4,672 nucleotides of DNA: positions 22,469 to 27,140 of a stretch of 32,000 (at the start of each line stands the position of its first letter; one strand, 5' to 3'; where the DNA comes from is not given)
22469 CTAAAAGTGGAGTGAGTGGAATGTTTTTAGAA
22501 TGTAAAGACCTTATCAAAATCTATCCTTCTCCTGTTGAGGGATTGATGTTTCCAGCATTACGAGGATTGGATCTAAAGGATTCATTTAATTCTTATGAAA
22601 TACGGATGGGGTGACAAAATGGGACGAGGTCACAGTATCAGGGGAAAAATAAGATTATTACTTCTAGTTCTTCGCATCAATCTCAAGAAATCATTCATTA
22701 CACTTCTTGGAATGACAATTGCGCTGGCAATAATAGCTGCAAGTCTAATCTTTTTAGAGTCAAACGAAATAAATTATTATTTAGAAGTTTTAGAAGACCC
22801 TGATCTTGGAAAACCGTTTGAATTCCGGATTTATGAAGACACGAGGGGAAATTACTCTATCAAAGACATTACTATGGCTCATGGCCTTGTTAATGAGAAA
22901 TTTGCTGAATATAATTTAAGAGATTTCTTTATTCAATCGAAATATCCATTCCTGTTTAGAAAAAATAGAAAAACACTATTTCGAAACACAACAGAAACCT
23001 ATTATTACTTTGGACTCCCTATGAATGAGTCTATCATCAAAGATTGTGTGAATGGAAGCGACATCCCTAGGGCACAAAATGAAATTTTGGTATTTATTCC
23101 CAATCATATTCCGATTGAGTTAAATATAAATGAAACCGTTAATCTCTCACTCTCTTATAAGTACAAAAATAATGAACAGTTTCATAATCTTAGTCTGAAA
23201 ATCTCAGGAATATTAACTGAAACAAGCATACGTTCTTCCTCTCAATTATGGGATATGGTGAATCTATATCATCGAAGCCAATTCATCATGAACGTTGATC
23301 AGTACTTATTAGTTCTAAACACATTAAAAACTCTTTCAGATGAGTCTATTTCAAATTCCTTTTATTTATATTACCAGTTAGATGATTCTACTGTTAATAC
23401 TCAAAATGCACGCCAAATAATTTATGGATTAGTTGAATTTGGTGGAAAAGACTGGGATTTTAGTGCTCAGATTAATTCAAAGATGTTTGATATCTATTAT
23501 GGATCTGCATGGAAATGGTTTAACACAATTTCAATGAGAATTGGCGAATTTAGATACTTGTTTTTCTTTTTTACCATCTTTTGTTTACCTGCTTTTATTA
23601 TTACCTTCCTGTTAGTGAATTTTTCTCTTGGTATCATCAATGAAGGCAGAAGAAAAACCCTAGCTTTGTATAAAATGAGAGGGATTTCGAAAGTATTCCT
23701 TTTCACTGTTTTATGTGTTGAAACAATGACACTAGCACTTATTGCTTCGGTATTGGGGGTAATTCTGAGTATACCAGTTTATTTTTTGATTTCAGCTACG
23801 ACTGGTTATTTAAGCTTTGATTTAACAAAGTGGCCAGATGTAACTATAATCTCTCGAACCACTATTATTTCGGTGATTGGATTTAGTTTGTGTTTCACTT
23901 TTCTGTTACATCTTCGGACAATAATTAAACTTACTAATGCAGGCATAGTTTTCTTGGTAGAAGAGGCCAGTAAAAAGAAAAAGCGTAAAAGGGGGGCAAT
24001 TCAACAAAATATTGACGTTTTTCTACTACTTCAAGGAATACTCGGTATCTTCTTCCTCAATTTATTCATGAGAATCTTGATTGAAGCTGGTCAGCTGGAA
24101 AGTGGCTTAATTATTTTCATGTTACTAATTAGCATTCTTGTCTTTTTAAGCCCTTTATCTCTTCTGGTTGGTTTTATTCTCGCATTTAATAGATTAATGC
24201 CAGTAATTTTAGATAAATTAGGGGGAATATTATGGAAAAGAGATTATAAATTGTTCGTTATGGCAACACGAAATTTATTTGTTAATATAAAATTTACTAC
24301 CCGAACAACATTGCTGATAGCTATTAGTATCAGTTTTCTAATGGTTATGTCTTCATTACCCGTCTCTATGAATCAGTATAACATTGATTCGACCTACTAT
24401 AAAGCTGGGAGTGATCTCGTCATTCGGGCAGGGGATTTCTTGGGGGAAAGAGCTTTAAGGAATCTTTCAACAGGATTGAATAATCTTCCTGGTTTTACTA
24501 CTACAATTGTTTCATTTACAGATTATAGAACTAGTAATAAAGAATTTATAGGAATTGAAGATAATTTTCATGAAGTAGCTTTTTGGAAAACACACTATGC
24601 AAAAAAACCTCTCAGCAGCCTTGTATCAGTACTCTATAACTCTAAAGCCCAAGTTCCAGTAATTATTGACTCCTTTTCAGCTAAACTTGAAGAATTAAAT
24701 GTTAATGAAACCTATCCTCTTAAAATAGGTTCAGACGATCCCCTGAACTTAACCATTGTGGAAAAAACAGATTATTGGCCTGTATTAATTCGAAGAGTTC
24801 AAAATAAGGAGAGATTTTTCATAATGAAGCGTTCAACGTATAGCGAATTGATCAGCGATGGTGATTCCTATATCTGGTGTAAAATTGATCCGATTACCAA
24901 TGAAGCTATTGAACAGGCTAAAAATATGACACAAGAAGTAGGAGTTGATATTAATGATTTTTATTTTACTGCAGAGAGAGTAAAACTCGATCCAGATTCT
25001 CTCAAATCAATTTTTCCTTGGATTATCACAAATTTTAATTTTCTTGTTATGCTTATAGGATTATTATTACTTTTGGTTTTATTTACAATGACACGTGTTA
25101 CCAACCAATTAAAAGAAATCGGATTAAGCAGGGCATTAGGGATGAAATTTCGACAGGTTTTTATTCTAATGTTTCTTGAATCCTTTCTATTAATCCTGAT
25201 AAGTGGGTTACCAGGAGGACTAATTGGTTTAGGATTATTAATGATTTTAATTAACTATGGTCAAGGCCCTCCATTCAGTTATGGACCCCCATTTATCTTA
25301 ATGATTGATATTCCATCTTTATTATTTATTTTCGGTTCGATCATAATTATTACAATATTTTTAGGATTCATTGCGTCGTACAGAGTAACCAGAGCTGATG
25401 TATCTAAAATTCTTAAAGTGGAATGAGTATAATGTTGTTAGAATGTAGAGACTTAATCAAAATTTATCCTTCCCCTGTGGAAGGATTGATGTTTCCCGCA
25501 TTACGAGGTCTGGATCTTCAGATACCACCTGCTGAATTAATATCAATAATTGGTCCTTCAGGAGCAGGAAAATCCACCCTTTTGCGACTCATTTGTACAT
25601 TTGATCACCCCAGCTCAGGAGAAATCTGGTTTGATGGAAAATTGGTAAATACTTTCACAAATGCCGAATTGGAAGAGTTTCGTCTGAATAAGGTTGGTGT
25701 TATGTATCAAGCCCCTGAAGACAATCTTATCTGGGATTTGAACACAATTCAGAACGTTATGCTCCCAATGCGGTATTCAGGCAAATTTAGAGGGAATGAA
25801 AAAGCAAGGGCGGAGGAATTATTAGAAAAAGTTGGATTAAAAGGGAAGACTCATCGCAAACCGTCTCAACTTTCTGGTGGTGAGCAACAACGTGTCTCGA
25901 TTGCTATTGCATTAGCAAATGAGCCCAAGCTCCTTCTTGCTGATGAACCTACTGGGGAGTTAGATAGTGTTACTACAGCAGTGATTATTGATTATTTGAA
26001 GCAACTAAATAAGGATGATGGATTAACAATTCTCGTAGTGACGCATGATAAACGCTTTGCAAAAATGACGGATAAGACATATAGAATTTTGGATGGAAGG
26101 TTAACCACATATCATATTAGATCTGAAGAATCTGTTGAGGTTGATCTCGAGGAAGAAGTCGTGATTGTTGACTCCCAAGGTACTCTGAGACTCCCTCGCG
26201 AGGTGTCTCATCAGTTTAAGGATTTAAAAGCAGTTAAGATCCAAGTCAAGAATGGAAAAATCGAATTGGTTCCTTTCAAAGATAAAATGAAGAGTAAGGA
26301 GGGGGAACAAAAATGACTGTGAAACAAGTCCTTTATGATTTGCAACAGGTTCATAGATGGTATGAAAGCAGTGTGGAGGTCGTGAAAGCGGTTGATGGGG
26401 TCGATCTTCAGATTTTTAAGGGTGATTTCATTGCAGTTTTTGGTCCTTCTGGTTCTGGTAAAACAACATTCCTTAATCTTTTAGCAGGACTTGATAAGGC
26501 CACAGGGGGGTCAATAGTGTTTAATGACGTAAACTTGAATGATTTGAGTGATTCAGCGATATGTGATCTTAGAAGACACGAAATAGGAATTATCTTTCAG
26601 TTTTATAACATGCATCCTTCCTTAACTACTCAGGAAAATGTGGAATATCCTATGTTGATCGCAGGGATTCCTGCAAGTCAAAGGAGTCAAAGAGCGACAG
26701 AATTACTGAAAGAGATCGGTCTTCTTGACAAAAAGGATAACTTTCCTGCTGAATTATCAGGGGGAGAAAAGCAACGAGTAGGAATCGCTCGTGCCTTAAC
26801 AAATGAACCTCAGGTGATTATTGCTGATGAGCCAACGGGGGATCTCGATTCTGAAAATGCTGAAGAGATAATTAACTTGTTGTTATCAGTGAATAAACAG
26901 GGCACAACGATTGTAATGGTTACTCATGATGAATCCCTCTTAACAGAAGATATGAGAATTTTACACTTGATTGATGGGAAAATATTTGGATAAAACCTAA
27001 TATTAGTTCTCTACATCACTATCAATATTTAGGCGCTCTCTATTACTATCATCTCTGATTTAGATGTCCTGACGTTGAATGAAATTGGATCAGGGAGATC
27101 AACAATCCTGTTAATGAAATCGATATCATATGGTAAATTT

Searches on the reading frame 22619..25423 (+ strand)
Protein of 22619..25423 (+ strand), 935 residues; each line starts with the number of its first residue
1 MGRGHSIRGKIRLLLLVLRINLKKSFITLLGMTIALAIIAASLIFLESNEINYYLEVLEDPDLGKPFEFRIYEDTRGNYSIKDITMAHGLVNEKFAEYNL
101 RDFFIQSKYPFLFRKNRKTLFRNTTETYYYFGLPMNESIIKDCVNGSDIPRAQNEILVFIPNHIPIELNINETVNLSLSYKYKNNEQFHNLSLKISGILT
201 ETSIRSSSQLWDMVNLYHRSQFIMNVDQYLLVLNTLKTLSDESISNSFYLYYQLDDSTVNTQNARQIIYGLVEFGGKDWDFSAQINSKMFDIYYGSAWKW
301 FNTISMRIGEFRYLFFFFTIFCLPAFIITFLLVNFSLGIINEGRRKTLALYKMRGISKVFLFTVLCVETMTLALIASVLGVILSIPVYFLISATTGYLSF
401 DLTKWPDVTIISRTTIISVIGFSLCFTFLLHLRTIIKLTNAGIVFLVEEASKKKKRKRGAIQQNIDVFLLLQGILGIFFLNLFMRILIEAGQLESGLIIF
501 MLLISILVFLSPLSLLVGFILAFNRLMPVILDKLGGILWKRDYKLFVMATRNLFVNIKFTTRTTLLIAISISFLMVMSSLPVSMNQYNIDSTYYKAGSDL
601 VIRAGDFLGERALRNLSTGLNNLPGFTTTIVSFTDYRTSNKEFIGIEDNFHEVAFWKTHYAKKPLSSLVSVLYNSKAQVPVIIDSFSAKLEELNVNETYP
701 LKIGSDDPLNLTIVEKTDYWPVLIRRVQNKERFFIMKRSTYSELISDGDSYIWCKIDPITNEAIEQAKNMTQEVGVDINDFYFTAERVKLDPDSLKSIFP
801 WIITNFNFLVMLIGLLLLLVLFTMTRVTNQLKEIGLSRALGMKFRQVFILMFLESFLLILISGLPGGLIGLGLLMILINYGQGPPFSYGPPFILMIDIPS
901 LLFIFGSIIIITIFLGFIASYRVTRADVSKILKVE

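Call 7: search_protein_families(library=pfam, proteins=[window:22619-25423:+])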
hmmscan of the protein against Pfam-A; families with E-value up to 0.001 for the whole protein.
window:22619-25423:+ (935 aa): 1 family
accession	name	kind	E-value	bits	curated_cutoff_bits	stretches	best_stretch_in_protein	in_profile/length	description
PF02687.27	FtsX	-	1e-16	61.5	25.5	2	808-926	4-118/120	FtsX-like permease C-terminal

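Call 9: find_related_loci(query=window:22619-25423:+, collection=genome_contigs, flank=8000)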
Query window:22619-25423:+ (935 aa) in genome_contigs; peptide patterns used: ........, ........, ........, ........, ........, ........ (x = any residue, [..] = any of these).
248 stretches matched a pattern; 4 encode a relative of the query (tblastn E <= 1e-3); 4 distinct loci.
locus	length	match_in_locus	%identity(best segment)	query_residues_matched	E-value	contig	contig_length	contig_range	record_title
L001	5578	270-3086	56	3-935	0e+0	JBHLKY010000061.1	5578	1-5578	MAG: Candidatus Hermodarchaeota archaeon isolate DZ1M.253 DZ1M.253@75647, whole genome shotgun sequence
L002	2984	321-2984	34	11-874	6e-146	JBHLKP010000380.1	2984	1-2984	MAG: Candidatus Hodarchaeota archaeon isolate DZ1M.117 DZ1M.117@224562, whole genome shotgun sequence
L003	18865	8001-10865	32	7-935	5e-131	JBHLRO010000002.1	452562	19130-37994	MAG: Candidatus Thorarchaeota archaeon isolate TM1M.79 TM1M.79@5, whole genome shotgun sequence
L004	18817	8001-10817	65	1-935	0e+0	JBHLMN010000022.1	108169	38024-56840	MAG: Promethearchaeota archaeon isolate DZ2M.341 DZ2M.341@356, whole genome shotgun sequence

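Call 34: find_related_loci(query=A1, collection=metagenome_contigs, flank=8000)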
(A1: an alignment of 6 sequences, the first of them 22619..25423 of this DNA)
Query A1 (935 aa) in metagenome_contigs; peptide patterns used: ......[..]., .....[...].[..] (x = any residue, [..] = any of these).
600 stretches matched a pattern, but none encodes a relative of the query by tblastn (E <= 1e-3).

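Call 44: find_homologous_proteins(query=window:22619-25423:+, max_evalue=1e-15)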
Query window:22619-25423:+ (935 aa): 11 proteins with E <= 1e-15 among 8000 candidates.
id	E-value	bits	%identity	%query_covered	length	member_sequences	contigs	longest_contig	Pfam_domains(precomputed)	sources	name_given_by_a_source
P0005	0.0e+0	2050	100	100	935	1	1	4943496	PF02687.28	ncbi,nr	ncbi:MAG: FtsX-like permease family protein [Candidatus Heimdallarchaeota archaeon]|nr:MAG: FtsX-lik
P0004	0.0e+0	1317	65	100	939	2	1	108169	PF02687.28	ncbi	ncbi:MAG: FtsX-like permease family protein [Promethearchaeota archaeon]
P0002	0.0e+0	1136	57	100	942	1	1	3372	PF02687.28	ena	-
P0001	0.0e+0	1103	57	100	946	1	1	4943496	PF02687.28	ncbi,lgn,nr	ncbi:MAG: ABC transporter permease [Candidatus Heimdallarchaeota archaeon]|nr:MAG: ABC transporter p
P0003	0.0e+0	1091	56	100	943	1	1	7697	PF02687.28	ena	-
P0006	0.0e+0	1083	56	100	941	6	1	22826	PF02687.28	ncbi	ncbi:MAG: FtsX-like permease family protein [Candidatus Hodarchaeota archaeon]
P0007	1.6e-274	932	49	99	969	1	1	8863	PF02687.28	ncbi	-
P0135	1.4e-207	710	41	100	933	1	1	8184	PF02687.28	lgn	-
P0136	2.4e-192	660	39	96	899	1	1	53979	PF02687.28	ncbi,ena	-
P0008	9.5e-186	638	39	100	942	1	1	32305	PF02687.28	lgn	-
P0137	1.4e-185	637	39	97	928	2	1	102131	PF02687.28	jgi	jgi:ABC-type antimicrobial peptide transport system permease subunit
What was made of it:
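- Tried and rejected: No relative closer than L004 appeared (call 44).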

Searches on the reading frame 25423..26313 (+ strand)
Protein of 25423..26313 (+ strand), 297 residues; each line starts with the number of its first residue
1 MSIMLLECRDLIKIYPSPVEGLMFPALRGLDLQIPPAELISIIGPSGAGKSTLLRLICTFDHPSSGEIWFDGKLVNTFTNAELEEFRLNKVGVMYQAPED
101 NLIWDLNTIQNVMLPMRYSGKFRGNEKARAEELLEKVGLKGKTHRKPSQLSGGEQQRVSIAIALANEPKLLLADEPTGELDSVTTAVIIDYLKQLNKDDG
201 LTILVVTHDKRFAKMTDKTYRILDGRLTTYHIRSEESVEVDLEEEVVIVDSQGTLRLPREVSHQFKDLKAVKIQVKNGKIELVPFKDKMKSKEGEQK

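Call 7: search_protein_families(library=pfam, proteins=[window:25423-26313:+])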
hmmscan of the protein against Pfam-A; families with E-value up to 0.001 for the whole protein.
window:25423-26313:+ (297 aa): 3 families
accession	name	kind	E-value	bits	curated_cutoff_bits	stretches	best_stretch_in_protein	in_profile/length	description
PF00005.33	ABC_tran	-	5.8e-34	118.1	25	1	27-177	1-136/137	ABC transporter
PF02463.25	SMC_N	-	3.3e-08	33.7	40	1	39-223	26-212/220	RecF/RecN/SMC N terminal domain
PF13304.12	AAA_21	-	2.6e-05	24.9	27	0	41-73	3-41/304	AAA domain, putative AbiEii toxin, Type IV TA system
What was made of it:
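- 25423..26316 (+): Live ATPase A: 297 aa from the ATG at 25423, or 294 aa from 25432. It is a LolD/MJ0796/MacB-like nucleotide-binding domain. Pfam ABC_tran (call 7).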

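Call 24: find_homologous_proteins(query=window:25423-26313:+, max_evalue=1e-60)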
Query window:25423-26313:+ (297 aa): 686 proteins with E <= 1e-60 among 8000 candidates; the best 120 are listed.
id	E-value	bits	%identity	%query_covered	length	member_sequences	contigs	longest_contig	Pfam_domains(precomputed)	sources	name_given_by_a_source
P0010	1.2e-178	611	93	99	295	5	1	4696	PF00005.34,PF02463.26,PF13304.13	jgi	jgi:ABC-type lipoprotein export system ATPase subunit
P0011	6.9e-171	585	88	99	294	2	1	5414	PF00005.34,PF02463.26,PF13304.13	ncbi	ncbi:MAG: ABC transporter ATP-binding protein [Promethearchaeota archaeon]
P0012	6.3e-158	543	83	99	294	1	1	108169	PF00005.34,PF02463.26,PF13304.13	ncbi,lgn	ncbi:MAG: ABC transporter ATP-binding protein [Promethearchaeota archaeon]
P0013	2.7e-138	478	72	99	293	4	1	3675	PF00005.34,PF02463.26,PF13304.13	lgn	-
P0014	3.0e-137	475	74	98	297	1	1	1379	PF00005.34,PF02463.26,PF13304.13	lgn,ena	-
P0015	6.7e-134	464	72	99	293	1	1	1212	PF00005.34,PF02463.26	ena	-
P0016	1.8e-133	462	72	98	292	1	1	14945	PF00005.34,PF02463.26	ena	-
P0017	5.3e-133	461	72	98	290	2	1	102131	PF00005.34,PF02463.26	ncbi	ncbi:MAG: ABC transporter ATP-binding protein [Candidatus Hodarchaeales archaeon]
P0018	7.5e-133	460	71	99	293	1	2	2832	PF00005.34,PF02463.26,PF13304.13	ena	-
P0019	6.6e-132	457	71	99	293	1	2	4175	PF00005.34,PF02463.26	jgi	jgi:ABC-type lipoprotein export system ATPase subunit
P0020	4.8e-131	455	71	99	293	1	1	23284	PF00005.34,PF02463.26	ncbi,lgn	ncbi:MAG: ABC transporter ATP-binding protein [Promethearchaeota archaeon]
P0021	6.2e-125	434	73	91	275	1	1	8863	PF00005.34,PF02463.26,PF13304.13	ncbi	-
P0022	3.4e-123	429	67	95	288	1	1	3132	PF00005.34,PF02463.26,PF13304.13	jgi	jgi:ABC-type lipoprotein export system ATPase subunit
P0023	4.5e-121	422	67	96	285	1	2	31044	PF00005.34,PF02463.26,PF13304.13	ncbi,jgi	ncbi:MAG: ABC transporter ATP-binding protein [Candidatus Hodarchaeales archaeon]|jgi:ABC-type lipop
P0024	2.1e-120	420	67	96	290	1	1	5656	PF00005.34,PF02463.26,PF13304.13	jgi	-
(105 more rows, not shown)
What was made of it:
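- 25423..26316 (+): It is 93% identical to L007's ATPase (call 24).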

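Call 25: find_encoding_contigs(protein=P0010, flank=10000)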
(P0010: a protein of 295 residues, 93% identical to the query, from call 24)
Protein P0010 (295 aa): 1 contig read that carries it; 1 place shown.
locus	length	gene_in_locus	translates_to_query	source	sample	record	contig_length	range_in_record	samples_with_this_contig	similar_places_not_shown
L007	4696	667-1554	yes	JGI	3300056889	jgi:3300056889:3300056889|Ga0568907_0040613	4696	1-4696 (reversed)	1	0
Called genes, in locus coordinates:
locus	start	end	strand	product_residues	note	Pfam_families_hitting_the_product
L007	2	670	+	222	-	?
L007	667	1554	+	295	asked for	PF00005:ABC_tran, PF02463:SMC_N, PF13304:AAA_21 (faint)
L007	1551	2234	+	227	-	PF02463:SMC_N (faint), PF00005:ABC_tran, PF13304:AAA_21 (faint)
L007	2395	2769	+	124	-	PF03551:PadR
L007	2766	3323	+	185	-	-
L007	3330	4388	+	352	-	-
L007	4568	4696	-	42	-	?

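Call 26: find_encoding_contigs(protein=P0011, flank=10000)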
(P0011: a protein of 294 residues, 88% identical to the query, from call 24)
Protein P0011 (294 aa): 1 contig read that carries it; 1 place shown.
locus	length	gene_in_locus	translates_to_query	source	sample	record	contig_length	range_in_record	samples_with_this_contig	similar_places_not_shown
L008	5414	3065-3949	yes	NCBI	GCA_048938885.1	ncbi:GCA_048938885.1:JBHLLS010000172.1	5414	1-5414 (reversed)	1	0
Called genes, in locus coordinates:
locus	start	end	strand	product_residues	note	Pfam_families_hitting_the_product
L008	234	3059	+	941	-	PF02687:FtsX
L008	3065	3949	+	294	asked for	PF00005:ABC_tran, PF02463:SMC_N (weak), PF13304:AAA_21 (faint)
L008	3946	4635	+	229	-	PF02463:SMC_N (faint), PF00005:ABC_tran, PF13304:AAA_21 (faint)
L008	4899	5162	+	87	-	-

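Call 38: find_encoding_contigs(protein=P0132, flank=10000)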
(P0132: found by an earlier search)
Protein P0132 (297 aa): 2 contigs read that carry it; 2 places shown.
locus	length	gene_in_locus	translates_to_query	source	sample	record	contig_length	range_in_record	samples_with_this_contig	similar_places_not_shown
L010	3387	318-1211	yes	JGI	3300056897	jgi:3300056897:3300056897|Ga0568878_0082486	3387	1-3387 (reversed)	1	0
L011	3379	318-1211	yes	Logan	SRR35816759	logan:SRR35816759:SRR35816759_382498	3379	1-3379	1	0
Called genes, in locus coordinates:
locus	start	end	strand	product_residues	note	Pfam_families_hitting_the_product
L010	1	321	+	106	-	?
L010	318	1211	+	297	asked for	PF00005:ABC_tran, PF02463:SMC_N (weak), PF13304:AAA_21 (faint)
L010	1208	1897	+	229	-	PF02463:SMC_N (faint), PF00005:ABC_tran, PF13304:AAA_21 (faint)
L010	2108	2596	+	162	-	-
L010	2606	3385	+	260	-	?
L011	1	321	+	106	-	?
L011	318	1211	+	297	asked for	PF00005:ABC_tran, PF02463:SMC_N (weak), PF13304:AAA_21 (faint)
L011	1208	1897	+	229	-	PF02463:SMC_N (faint), PF00005:ABC_tran, PF13304:AAA_21 (faint)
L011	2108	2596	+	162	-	-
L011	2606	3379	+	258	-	?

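Call 39: find_encoding_contigs(protein=P0133, flank=10000)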
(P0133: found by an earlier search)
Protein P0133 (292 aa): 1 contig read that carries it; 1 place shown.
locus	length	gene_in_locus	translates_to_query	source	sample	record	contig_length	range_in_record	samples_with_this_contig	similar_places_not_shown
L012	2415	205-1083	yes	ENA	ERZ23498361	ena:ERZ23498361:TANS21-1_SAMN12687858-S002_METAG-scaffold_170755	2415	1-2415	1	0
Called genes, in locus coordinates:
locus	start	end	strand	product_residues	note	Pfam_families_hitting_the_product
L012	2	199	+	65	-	?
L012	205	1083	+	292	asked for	PF00005:ABC_tran, PF02463:SMC_N, PF13304:AAA_21 (faint)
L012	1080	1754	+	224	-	PF02463:SMC_N (faint), PF00005:ABC_tran, PF13304:AAA_21 (faint)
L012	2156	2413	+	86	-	?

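Call 50: find_encoding_contigs(protein=P0131, flank=10000)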
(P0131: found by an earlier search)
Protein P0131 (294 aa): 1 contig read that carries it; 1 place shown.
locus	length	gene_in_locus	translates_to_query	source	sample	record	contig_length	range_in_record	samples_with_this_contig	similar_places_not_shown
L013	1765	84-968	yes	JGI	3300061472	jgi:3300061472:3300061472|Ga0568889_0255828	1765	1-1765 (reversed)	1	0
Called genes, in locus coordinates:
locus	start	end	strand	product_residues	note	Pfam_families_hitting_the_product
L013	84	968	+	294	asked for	PF00005:ABC_tran, PF02463:SMC_N (weak), PF13304:AAA_21 (faint)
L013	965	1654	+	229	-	PF02463:SMC_N (faint), PF00005:ABC_tran, PF13304:AAA_21 (faint)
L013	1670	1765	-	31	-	?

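Call 56: search_solved_structures(query=window:25423-26313:+, max_evalue=1e-20)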
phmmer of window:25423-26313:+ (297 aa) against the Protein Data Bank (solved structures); distinct sequences matched with E-value up to 1e-20: 197 (the best 60 are shown).
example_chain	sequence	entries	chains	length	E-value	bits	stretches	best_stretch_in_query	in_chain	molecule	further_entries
8wd9_D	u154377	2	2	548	6.5e-54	186.6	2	18-236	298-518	Probable dipeptide-transport ATP-binding protein ABC transporter DppD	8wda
8j5q_D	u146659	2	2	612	4e-53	184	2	26-214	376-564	Uncharacterized ABC transporter ATP-binding protein Rv1281c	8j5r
8wdb_D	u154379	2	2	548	4.5e-53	183.9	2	18-236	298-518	Probable dipeptide-transport ATP-binding protein ABC transporter DppD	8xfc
8j5s_D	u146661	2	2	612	2.8e-52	181.3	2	26-214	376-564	Uncharacterized ABC transporter ATP-binding protein Rv1281c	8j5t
2pcj_A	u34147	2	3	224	4.8e-47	164.1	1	24-228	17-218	Lipoprotein-releasing system ATP-binding protein lolD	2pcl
1f3o_A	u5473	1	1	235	2.5e-46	161.7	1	9-227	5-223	HYPOTHETICAL ABC TRANSPORTER ATP-BINDING PROTEIN MJ0796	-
1l2t_A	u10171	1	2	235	6.6e-46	160.3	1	9-227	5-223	Hypothetical ABC transporter ATP-binding protein MJ0796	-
7v8l_D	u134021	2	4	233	5.9e-45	157.2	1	2-229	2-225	Lipoprotein-releasing system ATP-binding protein LolD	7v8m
9rlc_D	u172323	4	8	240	6e-45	157.2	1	2-229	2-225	Lipoprotein-releasing system ATP-binding protein LolD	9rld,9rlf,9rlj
9rle_D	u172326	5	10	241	6.1e-45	157.2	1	2-229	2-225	Lipoprotein-releasing system ATP-binding protein LolD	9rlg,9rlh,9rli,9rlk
7arh_F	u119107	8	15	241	6.3e-45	157.1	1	2-229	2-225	Lipoprotein-releasing system ATP-binding protein LolD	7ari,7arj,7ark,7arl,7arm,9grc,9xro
3tif_A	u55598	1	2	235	9.4e-45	156.6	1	11-227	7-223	Uncharacterized ABC transporter ATP-binding protein MJ0796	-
7mdy_D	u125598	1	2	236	1e-44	156.4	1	4-229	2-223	Lipoprotein-releasing system ATP-binding protein LolD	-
7v8i_D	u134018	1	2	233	1.5e-44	155.9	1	2-229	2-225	Lipoprotein-releasing system ATP-binding protein LolD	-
9gvk_D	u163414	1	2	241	1.6e-44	155.8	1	2-229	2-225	Lipoprotein-releasing system ATP-binding protein LolD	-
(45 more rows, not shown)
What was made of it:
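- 25423..26316 (+): PDB hits are LolD, MJ0796, MacB and FtsE (call 56).
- On FtsX/MacB-type ABC transporter (the operon): PDB hits are LolD, MJ0796, MacB and FtsE at E=1e-39 to 1e-47 (call 56).
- Closest known: MacB/LolCDE/YbbAP-like. Same: The nucleotide-binding subunits are closest to LolD, MJ0796, MacB, FtsE and YbbA (calls 7, 56).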

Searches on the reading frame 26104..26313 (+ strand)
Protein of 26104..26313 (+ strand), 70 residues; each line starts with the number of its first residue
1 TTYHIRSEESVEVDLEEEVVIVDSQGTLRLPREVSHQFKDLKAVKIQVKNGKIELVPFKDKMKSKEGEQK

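Call 64: search_protein_families(library=pfam, proteins=[window:26104-26313:+], max_evalue=1)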
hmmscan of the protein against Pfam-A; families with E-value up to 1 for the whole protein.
window:26104-26313:+ (70 aa): 3 families
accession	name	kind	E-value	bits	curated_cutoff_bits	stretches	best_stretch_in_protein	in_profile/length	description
PF17777.6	RL10P_insert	-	0.0026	18.1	29.1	1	18-68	9-56/71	Insertion domain in 60S ribosomal protein L10P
PF22266.2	DUF6953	-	0.12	13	27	1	11-47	28-64/74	Family of unknown function (DUF6953)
PF14481.13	Fimbrial_PilY2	-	0.15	12.1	25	1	12-52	13-49/75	Type 4 fimbrial biogenesis protein PilY2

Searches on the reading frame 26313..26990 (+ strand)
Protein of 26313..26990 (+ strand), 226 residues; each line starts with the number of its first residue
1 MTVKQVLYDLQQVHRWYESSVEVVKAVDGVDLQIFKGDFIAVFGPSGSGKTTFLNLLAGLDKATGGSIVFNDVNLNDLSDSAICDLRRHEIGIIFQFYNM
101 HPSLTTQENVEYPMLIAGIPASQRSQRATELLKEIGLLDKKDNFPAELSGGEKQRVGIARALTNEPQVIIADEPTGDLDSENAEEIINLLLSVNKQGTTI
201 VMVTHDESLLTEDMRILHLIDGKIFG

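Call 7: search_protein_families(library=pfam, proteins=[window:26313-26990:+])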
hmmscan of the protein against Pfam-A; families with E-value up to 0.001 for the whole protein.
window:26313-26990:+ (226 aa): 5 families
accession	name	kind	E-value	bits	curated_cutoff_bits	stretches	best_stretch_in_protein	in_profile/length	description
PF00005.33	ABC_tran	-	2.2e-34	119.4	25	1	28-175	2-136/137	ABC transporter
PF13304.12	AAA_21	-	1.5e-06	28.9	27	0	39-75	1-40/304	AAA domain, putative AbiEii toxin, Type IV TA system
PF02463.25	SMC_N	-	1.6e-05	24.9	40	0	127-213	122-205/220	RecF/RecN/SMC N terminal domain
PF13401.12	AAA_22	-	6.8e-05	23.6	27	1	38-203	6-121/130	AAA domain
PF13238.12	AAA_18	-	7.9e-05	23.6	29.4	0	40-73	1-26/128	AAA domain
